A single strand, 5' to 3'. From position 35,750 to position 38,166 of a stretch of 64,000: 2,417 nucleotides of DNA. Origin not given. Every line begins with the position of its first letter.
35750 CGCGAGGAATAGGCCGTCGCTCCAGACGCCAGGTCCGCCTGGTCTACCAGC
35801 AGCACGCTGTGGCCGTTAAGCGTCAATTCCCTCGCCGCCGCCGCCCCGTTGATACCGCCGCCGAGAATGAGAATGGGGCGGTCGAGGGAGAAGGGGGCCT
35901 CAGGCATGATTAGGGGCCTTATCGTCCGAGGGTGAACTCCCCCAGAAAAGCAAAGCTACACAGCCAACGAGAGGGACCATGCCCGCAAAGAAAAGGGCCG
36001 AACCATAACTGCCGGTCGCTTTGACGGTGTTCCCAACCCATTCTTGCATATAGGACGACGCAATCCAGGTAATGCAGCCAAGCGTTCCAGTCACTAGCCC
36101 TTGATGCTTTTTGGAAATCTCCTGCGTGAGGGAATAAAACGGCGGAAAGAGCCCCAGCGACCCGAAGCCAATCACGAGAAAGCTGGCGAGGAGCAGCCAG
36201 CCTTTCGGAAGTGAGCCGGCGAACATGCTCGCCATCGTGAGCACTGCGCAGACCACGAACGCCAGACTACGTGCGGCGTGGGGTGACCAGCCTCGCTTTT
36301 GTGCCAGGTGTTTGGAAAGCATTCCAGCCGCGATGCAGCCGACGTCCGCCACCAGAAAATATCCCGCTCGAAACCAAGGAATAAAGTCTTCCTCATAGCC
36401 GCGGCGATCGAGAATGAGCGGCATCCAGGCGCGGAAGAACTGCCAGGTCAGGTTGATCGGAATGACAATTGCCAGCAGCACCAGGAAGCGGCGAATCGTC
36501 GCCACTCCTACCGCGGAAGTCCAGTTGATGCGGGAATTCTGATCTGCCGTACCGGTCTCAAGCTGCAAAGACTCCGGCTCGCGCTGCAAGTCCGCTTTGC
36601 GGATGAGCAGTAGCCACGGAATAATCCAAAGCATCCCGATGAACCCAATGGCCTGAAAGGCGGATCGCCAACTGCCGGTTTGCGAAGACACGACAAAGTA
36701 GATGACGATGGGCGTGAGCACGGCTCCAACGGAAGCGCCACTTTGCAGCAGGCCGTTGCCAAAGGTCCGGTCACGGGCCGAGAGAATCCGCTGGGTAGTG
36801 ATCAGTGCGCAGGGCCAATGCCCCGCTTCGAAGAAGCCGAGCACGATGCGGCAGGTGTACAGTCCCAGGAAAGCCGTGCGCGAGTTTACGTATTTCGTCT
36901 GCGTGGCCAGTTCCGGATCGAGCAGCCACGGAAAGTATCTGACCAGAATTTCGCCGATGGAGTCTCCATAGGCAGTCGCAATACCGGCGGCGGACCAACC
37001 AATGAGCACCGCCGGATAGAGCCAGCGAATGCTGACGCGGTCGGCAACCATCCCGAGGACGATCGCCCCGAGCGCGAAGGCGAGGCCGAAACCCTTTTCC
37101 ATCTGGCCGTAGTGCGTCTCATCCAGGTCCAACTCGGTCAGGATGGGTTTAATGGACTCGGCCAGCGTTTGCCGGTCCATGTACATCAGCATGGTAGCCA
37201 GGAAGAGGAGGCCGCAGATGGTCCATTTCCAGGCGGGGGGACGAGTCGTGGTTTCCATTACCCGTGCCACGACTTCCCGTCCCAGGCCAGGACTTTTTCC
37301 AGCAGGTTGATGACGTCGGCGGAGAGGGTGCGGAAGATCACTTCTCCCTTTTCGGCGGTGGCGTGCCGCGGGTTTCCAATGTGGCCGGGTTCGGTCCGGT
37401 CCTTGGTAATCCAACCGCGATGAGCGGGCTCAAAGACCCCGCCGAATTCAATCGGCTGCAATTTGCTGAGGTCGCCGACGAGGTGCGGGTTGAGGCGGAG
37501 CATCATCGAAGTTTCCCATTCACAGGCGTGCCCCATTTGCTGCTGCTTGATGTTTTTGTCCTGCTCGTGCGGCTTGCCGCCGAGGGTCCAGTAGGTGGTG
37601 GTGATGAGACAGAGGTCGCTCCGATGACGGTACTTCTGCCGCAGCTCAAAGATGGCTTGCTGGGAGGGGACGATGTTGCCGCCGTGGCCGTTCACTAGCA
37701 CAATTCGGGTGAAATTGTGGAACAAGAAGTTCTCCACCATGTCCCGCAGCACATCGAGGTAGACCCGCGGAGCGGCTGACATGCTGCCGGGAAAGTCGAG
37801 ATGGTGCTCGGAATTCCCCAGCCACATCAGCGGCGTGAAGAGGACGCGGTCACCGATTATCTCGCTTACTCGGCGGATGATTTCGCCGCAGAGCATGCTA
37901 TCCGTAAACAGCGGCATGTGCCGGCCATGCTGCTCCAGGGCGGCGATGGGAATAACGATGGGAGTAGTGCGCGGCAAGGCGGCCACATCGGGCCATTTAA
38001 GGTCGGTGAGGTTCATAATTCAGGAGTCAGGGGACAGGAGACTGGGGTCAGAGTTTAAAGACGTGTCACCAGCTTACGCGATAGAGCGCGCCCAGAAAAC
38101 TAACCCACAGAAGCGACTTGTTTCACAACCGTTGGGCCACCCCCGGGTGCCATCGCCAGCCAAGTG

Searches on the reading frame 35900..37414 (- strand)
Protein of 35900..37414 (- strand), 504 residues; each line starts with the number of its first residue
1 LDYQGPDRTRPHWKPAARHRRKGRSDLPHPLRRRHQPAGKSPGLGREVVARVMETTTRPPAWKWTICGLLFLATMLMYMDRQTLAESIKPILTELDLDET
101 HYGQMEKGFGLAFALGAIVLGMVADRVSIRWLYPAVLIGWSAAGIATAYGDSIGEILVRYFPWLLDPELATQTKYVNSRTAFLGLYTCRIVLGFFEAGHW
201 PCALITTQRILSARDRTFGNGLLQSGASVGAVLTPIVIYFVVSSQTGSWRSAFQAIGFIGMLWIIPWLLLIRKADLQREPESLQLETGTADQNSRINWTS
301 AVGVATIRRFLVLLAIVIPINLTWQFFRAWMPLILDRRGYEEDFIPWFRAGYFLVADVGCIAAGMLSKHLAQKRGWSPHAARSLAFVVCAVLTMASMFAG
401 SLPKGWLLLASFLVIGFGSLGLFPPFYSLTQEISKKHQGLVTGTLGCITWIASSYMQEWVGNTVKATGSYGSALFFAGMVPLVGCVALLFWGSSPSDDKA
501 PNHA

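Call 8: search_protein_families(library=pfam, proteins=[window:35900-37414:-], max_evalue=0.001)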
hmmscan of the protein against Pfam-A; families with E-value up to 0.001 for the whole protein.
window:35900-37414:- (504 aa): 1 family
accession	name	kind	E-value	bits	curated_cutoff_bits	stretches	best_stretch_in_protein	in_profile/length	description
PF07690.21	MFS_1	-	1.9e-38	132.7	33.4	1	70-453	1-343/347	Major Facilitator Superfamily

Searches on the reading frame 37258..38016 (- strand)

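Call 42: search_protein_families(library=pfam, proteins=[window:37258-38016:-], max_evalue=0.000001)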
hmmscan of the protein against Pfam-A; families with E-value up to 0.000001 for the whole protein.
window:37258-38016:- (252 aa): 1 family
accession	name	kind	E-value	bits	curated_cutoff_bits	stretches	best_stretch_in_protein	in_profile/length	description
PF02633.19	Creatininase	-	3.6e-60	203.8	31.3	1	5-238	2-237/238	Creatinine amidohydrolase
